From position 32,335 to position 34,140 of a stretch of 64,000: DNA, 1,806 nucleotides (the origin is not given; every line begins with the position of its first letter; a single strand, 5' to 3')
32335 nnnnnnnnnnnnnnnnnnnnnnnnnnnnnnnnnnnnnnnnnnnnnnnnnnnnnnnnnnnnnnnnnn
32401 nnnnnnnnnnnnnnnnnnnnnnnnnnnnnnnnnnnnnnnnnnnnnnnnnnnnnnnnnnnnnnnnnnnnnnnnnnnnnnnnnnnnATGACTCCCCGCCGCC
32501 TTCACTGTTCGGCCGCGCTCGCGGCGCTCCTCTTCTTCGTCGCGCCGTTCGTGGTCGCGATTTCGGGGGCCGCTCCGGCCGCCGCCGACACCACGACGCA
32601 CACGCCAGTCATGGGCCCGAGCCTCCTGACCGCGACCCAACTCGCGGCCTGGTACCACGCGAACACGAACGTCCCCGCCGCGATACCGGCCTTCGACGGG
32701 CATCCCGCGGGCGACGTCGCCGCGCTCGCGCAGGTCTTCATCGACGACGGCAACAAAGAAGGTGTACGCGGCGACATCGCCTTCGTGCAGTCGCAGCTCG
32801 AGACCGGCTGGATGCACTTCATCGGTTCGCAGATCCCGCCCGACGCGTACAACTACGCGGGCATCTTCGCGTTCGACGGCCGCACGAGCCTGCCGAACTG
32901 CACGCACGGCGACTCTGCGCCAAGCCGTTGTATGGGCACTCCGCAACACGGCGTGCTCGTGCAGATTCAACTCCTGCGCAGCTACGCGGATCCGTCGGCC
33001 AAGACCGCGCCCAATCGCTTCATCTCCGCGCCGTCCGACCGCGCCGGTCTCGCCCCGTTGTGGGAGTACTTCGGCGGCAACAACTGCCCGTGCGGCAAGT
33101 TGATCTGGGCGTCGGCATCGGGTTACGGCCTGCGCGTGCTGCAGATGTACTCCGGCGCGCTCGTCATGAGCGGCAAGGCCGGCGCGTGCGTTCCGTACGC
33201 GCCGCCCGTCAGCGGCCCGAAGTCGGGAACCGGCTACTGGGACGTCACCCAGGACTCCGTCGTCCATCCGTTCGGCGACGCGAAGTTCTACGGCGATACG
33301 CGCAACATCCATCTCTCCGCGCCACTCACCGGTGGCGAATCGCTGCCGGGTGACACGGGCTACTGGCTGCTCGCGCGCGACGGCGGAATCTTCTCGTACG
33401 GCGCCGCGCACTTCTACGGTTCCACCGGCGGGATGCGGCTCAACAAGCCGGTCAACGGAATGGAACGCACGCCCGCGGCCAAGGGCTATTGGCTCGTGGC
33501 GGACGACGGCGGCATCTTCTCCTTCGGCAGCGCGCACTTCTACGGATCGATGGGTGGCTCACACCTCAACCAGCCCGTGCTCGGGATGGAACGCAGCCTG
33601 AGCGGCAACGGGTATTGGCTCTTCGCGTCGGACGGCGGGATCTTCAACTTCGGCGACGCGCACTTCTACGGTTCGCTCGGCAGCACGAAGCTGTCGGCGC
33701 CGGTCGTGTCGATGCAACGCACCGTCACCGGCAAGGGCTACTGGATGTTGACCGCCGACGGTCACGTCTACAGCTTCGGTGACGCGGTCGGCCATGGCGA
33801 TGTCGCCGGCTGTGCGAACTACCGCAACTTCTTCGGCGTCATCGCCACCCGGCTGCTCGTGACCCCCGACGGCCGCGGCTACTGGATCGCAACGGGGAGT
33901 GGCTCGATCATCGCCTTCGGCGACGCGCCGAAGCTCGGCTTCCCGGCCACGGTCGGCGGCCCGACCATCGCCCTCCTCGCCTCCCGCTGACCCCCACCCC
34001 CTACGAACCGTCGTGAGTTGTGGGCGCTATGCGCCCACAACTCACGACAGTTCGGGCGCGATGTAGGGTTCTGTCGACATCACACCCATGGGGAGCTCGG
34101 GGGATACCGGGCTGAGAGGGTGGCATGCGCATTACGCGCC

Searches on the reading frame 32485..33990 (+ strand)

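Call 19: search_protein_families(library=pfam, proteins=[window:32485-33990:+], max_evalue=0.1)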
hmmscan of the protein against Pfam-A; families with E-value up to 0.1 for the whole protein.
window:32485-33990:+ (501 aa): 2 families
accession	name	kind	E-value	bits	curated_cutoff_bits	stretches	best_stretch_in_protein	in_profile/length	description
PF01832.25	Glucosaminidase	-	3.5e-05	24.9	30.2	1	83-132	2-46/123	Mannosyl-glycoprotein endo-beta-N-acetylglucosaminidase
PF13540.12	RCC1_2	-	0.091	13.1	22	0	422-433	14-25/30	Regulator of chromosome condensation (RCC1) repeat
